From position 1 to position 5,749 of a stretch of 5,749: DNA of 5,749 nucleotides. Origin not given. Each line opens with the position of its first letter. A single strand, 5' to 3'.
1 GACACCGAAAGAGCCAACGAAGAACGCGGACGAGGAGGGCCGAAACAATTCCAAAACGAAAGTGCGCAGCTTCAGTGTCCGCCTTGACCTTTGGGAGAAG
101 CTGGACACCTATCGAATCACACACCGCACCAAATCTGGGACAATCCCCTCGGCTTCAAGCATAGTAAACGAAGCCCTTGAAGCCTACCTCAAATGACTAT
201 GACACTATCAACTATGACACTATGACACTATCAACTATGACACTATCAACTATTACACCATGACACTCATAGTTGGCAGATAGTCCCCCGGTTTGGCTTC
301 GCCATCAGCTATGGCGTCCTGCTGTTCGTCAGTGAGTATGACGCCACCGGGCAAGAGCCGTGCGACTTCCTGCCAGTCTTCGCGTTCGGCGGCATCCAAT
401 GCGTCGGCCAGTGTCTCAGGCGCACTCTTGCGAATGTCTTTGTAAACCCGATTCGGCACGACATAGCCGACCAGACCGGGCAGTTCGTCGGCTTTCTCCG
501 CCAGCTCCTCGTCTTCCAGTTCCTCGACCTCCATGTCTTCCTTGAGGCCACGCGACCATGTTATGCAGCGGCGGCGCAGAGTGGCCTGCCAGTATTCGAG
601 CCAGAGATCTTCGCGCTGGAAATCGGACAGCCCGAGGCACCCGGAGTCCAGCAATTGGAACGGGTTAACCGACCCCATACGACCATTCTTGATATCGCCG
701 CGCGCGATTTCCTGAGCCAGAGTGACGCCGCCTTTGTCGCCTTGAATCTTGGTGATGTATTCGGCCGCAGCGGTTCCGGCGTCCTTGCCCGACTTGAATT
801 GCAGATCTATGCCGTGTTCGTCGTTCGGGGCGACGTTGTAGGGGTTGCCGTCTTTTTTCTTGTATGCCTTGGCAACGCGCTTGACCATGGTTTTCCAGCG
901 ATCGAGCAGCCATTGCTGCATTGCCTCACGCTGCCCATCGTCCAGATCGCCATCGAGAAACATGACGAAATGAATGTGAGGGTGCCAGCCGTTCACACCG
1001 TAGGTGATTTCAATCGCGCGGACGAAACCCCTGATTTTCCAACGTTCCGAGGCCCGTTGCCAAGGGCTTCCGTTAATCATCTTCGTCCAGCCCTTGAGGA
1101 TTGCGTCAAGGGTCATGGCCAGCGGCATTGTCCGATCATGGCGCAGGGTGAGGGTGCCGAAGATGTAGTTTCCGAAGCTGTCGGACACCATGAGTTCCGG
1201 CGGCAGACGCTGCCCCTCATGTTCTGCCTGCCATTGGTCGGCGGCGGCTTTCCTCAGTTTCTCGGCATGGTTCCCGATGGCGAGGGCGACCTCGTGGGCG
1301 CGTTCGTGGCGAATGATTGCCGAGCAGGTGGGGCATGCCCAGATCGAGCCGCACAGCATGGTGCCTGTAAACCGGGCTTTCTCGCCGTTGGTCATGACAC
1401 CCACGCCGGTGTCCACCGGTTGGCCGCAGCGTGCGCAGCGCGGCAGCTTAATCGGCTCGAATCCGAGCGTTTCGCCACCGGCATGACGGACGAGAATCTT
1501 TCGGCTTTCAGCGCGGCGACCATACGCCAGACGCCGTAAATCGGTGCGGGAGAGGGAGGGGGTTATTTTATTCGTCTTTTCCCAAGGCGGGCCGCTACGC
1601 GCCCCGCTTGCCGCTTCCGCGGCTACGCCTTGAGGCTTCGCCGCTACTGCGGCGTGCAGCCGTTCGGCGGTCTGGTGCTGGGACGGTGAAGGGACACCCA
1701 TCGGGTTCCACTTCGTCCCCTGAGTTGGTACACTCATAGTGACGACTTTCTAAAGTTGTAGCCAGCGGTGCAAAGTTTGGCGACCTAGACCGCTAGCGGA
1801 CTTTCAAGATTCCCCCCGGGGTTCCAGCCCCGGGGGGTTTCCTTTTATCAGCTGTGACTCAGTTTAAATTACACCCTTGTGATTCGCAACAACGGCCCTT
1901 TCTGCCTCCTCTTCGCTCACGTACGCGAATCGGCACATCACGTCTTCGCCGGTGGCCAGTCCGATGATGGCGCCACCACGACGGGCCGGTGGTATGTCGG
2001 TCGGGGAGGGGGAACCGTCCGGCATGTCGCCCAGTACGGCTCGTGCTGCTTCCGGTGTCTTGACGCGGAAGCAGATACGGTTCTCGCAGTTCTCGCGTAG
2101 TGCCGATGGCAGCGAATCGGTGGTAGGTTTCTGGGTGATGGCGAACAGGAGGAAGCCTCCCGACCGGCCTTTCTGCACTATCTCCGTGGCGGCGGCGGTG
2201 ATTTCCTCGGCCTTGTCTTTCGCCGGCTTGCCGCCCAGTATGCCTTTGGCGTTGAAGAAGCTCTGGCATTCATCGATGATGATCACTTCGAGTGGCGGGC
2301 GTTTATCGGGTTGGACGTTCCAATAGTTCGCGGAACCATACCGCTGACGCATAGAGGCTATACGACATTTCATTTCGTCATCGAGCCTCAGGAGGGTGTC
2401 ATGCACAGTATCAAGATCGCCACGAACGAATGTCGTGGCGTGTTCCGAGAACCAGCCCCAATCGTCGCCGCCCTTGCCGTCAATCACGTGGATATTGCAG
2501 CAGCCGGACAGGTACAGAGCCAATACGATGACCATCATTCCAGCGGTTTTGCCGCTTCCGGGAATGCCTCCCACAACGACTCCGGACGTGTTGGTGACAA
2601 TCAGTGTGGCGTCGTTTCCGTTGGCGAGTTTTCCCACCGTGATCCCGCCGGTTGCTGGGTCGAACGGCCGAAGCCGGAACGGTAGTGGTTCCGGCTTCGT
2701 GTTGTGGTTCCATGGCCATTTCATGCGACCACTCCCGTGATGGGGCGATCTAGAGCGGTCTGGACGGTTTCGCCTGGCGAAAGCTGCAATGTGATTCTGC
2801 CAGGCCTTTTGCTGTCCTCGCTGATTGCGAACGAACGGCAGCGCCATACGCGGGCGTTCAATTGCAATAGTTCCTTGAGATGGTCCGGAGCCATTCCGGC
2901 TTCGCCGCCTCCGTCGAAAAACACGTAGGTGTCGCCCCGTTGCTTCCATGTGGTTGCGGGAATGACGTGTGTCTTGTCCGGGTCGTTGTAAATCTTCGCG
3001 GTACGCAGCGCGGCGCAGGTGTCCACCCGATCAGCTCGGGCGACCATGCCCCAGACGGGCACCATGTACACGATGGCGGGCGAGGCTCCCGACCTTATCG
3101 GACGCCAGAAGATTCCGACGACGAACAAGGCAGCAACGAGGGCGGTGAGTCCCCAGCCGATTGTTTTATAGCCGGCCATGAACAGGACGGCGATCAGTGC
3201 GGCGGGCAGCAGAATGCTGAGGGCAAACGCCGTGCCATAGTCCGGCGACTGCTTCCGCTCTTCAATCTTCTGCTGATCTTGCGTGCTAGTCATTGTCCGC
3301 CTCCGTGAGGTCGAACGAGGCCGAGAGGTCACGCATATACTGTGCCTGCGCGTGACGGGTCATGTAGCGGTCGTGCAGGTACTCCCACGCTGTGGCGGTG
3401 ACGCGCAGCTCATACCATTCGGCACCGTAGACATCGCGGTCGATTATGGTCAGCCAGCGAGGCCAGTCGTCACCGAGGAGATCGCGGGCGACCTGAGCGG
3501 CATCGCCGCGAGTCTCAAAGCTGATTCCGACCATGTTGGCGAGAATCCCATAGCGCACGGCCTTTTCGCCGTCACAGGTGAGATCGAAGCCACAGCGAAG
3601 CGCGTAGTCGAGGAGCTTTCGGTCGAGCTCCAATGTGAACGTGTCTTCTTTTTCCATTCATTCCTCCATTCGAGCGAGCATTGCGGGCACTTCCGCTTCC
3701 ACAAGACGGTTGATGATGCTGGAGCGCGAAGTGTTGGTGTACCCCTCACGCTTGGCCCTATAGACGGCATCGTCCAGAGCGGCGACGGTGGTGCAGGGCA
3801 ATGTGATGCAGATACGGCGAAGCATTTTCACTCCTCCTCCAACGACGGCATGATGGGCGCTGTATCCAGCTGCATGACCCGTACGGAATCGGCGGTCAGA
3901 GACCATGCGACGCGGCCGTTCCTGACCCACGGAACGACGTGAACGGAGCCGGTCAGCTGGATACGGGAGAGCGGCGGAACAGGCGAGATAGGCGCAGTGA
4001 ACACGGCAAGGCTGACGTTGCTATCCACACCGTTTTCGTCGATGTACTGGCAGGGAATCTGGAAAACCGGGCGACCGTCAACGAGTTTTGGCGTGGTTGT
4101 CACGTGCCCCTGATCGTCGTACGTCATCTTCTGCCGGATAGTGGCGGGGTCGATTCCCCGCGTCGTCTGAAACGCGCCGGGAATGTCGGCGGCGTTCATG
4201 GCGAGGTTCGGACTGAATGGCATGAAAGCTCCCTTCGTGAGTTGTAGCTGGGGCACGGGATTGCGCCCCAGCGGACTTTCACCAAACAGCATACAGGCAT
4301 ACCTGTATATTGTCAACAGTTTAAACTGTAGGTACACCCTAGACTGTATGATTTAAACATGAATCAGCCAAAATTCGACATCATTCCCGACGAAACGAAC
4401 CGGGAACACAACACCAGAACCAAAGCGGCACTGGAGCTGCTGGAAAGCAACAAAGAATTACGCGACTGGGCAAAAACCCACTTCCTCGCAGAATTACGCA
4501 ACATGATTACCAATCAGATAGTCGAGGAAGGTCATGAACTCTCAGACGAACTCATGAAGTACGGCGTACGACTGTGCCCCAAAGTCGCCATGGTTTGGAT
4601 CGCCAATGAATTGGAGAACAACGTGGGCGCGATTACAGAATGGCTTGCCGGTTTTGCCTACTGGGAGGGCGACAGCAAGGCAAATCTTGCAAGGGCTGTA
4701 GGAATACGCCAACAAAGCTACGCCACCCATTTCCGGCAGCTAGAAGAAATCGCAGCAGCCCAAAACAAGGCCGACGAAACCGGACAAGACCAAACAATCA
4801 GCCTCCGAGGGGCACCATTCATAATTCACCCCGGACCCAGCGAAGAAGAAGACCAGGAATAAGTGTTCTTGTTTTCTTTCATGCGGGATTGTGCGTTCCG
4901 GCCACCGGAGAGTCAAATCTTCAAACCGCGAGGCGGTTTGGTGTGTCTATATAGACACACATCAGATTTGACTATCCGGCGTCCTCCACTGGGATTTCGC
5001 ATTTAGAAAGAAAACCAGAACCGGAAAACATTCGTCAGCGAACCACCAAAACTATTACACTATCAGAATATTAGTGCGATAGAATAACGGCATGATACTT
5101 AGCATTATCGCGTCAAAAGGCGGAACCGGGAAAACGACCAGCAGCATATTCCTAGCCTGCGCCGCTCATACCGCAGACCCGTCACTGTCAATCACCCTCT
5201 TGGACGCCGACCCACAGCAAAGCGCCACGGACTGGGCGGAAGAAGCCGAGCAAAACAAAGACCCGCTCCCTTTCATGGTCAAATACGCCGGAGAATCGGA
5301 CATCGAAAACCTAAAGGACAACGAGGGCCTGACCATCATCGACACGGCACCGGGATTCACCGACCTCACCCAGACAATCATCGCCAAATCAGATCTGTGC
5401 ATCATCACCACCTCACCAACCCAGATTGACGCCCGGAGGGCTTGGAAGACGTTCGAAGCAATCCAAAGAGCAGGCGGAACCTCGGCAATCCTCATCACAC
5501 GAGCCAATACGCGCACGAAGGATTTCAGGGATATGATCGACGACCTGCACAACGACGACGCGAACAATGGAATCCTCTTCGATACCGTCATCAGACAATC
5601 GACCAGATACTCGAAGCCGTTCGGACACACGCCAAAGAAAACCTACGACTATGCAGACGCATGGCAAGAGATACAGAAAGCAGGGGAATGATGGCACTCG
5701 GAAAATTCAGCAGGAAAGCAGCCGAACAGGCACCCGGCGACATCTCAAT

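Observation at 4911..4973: Nested palindromic element (10-bp outer arms, hairpin, 20-bp perfect palindrome) upstream of parA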

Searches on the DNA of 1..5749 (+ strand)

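Call 3: search_dna_similar(query=window:1-5749:+, collection=plasmids, mode=near, max_rows=30)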
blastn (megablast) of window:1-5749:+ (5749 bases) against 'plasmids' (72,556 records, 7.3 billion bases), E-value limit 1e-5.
Records with a match: 1; places in all: 1; records where one place covers at least 80% of the query: 0.
Best place of each record, by identity: >=99% 1.
By first word of the organism name: Bifidobacterium 1.
By predicted mobility (MOB-suite, as given by PLSDB): non-mobilizable 1.
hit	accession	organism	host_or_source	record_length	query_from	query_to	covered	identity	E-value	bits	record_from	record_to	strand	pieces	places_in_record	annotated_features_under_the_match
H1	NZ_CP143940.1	Bifidobacterium longum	Homo sapiens,cell culture,human fecal ...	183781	3636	3668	1%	100.0%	9e-6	62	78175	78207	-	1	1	none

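Call 10: search_dna_similar(query=window:4850-5095:+, collection=plasmids, mode=distant, max_evalue=1, max_rows=30)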
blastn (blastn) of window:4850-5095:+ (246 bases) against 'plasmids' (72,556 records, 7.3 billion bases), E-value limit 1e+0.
No match.

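Call 56: search_rna_families(source=window, threshold=evalue, max_evalue=1)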
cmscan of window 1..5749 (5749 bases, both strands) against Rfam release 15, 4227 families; matches with E-value up to 1: 0.
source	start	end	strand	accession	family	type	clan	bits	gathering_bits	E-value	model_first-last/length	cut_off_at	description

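Call 75: build_rna_model(alignment_id=A2, structure=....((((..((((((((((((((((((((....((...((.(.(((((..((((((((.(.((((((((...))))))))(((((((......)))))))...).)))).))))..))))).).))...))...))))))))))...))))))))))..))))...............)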
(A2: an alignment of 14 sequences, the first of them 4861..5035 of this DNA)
Model R1 built from alignment A2 (14 sequences, 179 columns); structure: as given.
model positions 174; base pairs 58; branch points 1; effective number of sequences 1.06; information 0.59 bits per position. Calibrated on 0.2 Mb of random sequence (short: E-values are rough).
structure used (alignment columns):
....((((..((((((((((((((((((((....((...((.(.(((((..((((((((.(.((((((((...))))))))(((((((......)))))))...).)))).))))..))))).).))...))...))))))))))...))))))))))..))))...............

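Call 76: search_with_rna_model(model_id=R1, sources=[L011, L012, L047, L048, L049, L050, L052, L053, L054, L055, L056, L044, L046, L040, window], max_evalue=10, filters=off)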
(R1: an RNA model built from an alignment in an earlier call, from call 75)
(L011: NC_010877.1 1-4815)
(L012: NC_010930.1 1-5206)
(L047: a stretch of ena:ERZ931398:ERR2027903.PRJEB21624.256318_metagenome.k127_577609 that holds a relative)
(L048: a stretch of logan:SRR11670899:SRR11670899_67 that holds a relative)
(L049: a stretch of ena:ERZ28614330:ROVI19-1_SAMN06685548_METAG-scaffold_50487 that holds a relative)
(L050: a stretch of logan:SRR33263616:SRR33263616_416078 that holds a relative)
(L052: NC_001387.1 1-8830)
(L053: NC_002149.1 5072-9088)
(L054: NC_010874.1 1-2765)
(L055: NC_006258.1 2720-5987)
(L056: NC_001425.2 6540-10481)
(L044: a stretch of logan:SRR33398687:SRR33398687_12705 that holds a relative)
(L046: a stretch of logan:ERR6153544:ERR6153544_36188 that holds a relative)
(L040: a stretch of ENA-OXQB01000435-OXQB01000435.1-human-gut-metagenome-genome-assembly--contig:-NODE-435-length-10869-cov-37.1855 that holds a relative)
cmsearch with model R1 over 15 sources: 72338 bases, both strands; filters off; matches with E-value up to 10: 29.
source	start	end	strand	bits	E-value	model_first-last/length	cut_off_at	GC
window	4861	5035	+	198.4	2e-47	1-174/174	no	0.47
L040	7543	7717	-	196.8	4.9e-47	1-174/174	no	0.49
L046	988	1159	+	161.6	2.9e-38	1-174/174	no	0.46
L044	6209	6378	+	136.1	6.6e-32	1-174/174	no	0.44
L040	7553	7727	+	52.2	5.5e-11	1-174/174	no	0.49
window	4851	5025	-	50.6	1.4e-10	1-174/174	no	0.48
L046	984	1143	-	40.8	3.9e-08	1-174/174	no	0.47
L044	6202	6365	-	26.6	0.00013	1-174/174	no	0.44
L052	8128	8206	+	16.9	0.035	1-174/174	no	0.61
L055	2548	2693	+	14.6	0.13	1-174/174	no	0.6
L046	4155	4279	+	14.3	0.16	1-174/174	no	0.3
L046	4194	4277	-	12.3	0.49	1-174/174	no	0.31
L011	3934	3978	-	11.3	0.88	1-174/174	no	0.22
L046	3219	3268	+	10.7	1.2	1-174/174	no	0.42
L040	749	830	+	10.3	1.5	1-174/174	no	0.67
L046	3209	3258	-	9.5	2.4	1-174/174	no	0.36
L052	8518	8573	-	9.2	2.8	1-174/174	no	0.73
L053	2046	2114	+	8.9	3.5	1-174/174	no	0.71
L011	3098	3282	-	8.9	3.5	1-174/174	no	0.67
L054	2235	2276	-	8.3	4.7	1-174/174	no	0.38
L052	8528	8583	+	8.3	4.9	1-174/174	no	0.71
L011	1893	1990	+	8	5.7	1-174/174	no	0.73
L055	2569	2655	-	7.9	6.1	1-174/174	no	0.6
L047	249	304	-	7.4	8.1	1-174/174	no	0.48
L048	396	451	-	7.4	8.1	1-174/174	no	0.48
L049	281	336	-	7.4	8.1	1-174/174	no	0.48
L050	219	274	-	7.4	8.1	1-174/174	no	0.48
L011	3910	4027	+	7.4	8.1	1-174/174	no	0.3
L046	422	471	-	7.1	9.4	1-174/174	no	0.44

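Call 78: search_with_rna_model(model_id=R1, source=L052, start=7600, end=8830, max_evalue=10, filters=off, show_alignments=2)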
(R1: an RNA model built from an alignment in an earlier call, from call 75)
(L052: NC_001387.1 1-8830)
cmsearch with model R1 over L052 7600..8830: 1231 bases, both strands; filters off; matches with E-value up to 10: 7.
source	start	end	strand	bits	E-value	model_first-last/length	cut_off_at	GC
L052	8128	8206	+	16.9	0.00059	1-174/174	no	0.61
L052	8518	8573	-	9.2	0.048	1-174/174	no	0.73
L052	8528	8583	+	8.3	0.083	1-174/174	no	0.71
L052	8119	8195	-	5.7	0.37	1-174/174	no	0.58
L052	8464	8509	-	1.2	4.7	59-105/174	no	0.7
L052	8451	8506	+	0.5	7.3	33-131/174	no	0.73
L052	7971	8035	-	0.3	7.9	1-174/174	no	0.78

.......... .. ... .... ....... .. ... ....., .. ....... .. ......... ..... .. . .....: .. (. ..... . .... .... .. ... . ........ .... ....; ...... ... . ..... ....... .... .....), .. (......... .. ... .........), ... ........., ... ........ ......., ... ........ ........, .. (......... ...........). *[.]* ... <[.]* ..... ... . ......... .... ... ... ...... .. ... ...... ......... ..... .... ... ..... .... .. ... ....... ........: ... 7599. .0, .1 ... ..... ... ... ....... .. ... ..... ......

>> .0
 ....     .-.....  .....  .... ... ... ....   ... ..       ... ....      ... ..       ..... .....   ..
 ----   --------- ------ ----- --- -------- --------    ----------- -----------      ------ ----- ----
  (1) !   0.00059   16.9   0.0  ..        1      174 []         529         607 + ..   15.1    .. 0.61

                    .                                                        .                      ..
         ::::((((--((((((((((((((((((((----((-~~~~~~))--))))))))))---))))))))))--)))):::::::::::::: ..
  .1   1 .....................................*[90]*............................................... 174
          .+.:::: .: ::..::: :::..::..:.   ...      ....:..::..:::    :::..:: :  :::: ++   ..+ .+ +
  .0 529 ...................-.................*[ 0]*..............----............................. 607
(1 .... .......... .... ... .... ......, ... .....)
